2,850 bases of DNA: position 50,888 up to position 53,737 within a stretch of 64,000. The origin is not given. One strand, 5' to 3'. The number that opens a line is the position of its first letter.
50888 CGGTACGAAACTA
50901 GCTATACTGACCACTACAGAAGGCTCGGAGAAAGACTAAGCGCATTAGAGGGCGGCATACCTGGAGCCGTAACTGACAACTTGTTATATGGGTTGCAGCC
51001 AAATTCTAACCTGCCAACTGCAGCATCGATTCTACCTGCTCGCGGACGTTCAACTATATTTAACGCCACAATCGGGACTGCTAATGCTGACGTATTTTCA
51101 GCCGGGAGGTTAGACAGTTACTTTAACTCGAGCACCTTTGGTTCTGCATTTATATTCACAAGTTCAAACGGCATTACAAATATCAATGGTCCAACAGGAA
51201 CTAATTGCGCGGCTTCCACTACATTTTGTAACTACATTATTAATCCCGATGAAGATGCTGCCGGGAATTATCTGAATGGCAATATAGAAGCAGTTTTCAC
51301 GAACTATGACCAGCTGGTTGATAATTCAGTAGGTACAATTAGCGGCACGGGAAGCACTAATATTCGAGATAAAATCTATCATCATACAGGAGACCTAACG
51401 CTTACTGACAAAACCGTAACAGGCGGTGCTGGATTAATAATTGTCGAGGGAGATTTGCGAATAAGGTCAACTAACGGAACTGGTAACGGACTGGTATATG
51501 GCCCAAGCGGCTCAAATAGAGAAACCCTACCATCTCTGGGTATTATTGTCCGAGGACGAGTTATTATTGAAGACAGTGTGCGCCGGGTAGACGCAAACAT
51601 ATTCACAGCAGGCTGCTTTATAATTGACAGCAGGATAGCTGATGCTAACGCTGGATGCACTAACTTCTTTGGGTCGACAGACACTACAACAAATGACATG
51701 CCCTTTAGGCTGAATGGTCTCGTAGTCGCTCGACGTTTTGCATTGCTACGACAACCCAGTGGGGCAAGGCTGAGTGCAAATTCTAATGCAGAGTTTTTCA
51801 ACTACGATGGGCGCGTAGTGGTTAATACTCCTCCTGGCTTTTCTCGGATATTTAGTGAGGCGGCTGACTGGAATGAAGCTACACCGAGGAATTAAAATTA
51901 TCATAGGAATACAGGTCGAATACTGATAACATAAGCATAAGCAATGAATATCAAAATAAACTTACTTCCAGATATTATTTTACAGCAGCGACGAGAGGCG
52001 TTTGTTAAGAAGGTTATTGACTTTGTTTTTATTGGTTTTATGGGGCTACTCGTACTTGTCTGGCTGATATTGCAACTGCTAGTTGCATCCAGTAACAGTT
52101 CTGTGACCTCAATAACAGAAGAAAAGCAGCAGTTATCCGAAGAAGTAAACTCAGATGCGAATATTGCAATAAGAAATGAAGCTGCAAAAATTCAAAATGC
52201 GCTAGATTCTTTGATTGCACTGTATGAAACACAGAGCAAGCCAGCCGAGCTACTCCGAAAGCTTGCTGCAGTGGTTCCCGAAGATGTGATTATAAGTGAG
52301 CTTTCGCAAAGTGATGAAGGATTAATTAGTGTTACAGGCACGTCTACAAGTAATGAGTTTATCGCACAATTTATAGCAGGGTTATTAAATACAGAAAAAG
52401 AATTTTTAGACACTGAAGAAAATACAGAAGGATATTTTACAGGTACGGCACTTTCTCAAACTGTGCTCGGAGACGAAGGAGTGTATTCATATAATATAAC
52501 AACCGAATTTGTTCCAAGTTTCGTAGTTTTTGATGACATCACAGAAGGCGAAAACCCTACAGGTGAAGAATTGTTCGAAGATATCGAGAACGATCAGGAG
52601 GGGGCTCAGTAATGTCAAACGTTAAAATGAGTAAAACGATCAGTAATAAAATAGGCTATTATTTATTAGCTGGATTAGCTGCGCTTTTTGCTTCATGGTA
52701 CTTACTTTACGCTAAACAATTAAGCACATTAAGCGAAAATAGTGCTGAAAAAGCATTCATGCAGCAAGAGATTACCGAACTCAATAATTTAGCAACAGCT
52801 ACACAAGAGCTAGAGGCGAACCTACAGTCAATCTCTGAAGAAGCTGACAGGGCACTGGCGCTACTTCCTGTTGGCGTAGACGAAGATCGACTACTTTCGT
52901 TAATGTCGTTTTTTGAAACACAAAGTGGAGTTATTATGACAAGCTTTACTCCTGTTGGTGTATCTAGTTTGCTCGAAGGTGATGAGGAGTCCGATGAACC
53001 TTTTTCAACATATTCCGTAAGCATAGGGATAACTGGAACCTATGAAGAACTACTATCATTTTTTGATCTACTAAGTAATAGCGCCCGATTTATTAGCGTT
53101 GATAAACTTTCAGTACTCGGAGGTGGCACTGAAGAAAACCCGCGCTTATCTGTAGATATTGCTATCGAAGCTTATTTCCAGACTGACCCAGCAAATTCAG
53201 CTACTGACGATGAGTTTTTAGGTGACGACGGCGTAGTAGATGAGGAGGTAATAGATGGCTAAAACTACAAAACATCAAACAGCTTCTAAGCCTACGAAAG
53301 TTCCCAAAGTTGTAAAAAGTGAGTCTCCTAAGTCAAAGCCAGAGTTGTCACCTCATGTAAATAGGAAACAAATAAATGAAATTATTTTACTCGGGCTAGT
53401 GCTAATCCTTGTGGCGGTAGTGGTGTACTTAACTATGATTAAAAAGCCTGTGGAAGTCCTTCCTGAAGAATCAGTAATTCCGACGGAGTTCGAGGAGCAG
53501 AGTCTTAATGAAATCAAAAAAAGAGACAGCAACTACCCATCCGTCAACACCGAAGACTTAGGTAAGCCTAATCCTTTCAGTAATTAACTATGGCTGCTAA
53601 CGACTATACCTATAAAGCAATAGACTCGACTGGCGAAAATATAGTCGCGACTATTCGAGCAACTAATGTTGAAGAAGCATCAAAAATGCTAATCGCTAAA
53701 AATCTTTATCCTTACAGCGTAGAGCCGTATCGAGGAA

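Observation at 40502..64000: A ~23.5-kb contiguous surface/attachment super-locus as a candidate host-interaction system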

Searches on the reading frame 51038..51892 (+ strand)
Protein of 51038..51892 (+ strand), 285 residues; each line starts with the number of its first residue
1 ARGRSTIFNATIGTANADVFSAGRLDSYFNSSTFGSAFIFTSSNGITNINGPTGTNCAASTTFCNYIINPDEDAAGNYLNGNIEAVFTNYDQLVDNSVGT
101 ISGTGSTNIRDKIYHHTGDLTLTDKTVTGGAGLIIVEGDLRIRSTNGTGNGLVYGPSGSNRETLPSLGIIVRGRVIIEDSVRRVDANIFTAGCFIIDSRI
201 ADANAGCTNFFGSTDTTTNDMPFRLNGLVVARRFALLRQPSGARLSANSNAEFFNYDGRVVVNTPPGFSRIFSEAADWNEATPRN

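Call 97: predict_structure(alignment_id=A6)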
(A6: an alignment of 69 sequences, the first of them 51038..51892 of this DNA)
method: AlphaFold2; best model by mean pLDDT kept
length: 285 residues; sequences in the alignment: 69
mean_pLDDT: 77.7   pTM: 0.77
mean pLDDT of the five models: 77.7, 76.7, 76.6, 75.2, 74.2
residues with pLDDT >= 90: 125; 70-90: 60; 50-70: 65; < 50: 35
segments of 3 or more residues with pLDDT < 50: 1-4, 35-42, 59-62, 64-70, 278-285
pLDDT, mean of each block of 10 residues (from residue 1): 52 64 55 49 53 49 45 54 85 97 96 98 97 98 91 95 97 94 96 88 74 70 93 85 75 90 94 61 42
secondary structure, 60 per line:
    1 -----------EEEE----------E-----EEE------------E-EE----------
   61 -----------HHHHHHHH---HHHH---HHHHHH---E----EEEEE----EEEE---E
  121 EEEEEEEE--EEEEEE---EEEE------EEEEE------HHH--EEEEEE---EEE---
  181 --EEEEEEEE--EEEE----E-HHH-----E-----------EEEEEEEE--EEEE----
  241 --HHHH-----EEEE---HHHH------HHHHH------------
elements in order: E12-15 E32-34 H72-79 H83-86 H90-95 E104-108 E113-116 E120-128 E131-136 E140-143 E150-154 E166-171 E175-177 E183-190 E193-196 E223-230 E233-236 H243-246 E252-255 H259-262 H269-273

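Call 102: fold_search(model_id=the predicted structure, library=pdb)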
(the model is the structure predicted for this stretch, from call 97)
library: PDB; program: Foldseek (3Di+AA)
matches with E <= 10: 58; with E <= 0.001: 0
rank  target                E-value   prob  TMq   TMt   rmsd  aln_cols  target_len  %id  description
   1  5uyt_A                1.5e-02  0.97  0.33  0.24   9.6       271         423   13  Crystal structure of ice binding protein from an Antarctic bacterium Flavobacteriaceae (released 2017-10-25)
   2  6qvi_B                1.8e-02  0.96  0.25  0.15  10.1       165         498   13  Crystal structure of competence-associated pilin ComZ from Thermus thermophilus (released 2019-05-29)
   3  9lhr_B                2.9e-02  0.38  0.24  0.28  12.6       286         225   10  Crystal structure of Ice binding protein from Candidatus Cryosericum odellii SMC5 (released 2025-09-03)
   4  6qvi_A                5.0e-02  0.66  0.21  0.12  10.9       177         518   16  Crystal structure of competence-associated pilin ComZ from Thermus thermophilus (released 2019-05-29)
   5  3uyu_A                5.5e-02  0.80  0.34  0.40   8.6       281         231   12  Structural basis for the antifreeze activity of an ice-binding protein (LeIBP) from Arctic yeast (released 2012-02-15)
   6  7dc5_A                6.4e-02  0.33  0.22  0.26  12.7       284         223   11  Crystal structure of fungal antifreeze protein with intermediate activity (released 2021-10-27)
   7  3uyv_A                6.4e-02  0.23  0.24  0.27  10.9       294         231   11  Crystal structure of a glycosylated ice-binding protein (LeIBP) from Arctic yeast (released 2012-02-29)
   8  6eio                  7.9e-02  0.94  0.38  0.46   8.5       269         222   13  Crystal structure of an ice binding protein from an Antarctic Biological Consortium (released 2018-03-28)
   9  4nu3_A                8.4e-02  0.35  0.27  0.32  13.7       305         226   12  Crystal structure of mFfIBP, a capping head region swapped mutant of ice-binding protein (released 2014-04-16)
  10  6qvi_C                1.1e-01  0.57  0.21  0.13   9.6       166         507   14  Crystal structure of competence-associated pilin ComZ from Thermus thermophilus (released 2019-05-29)
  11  4nu2                  1.1e-01  0.21  0.23  0.28  11.8       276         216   13  Crystal structure of an ice-binding protein (FfIBP) from the Antarctic bacterium, Flavobacterium frigoris PS1 (released 2014-04-16)
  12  9lhr_A                1.7e-01  0.44  0.30  0.35   9.1       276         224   12  Crystal structure of Ice binding protein from Candidatus Cryosericum odellii SMC5 (released 2025-09-03)
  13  3vn3_A                2.1e-01  0.47  0.32  0.39   9.5       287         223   10  Fungal antifreeze protein exerts hyperactivity by constructing an inequable beta-helix (released 2012-06-06)
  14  8x1o                  2.5e-01  0.16  0.24  0.29  12.2       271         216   15  Crystal structure of M249C/N270C mutant of FfIBP (released 2024-11-13)
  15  2n3d_MODEL_1_A        7.9e-01  0.18  0.16  0.40  10.2       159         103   11  Atomic structure of the cytoskeletal bactofilin BacA revealed by solid-state NMR (released 2015-12-16)
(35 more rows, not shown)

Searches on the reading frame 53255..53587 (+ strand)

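Call 5: search_protein_families(library=pfam, proteins=[window:53255-53587:+], max_evalue=1)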
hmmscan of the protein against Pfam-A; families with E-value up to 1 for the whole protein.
window:53255-53587:+ (110 aa): 3 families
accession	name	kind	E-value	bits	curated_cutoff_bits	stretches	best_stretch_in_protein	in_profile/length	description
PF08229.16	SHR3_chaperone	-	0.037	13.5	25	1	48-85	93-129/188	ER membrane protein SH3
PF09889.16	DUF2116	-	0.18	12.3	26.8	1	37-61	32-58/59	Probable treble clef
PF14610.12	Psg1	-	0.18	12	30.1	1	7-62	118-177/186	Ykl077w/Psg1 (Pma1 Stabilization in Golgi)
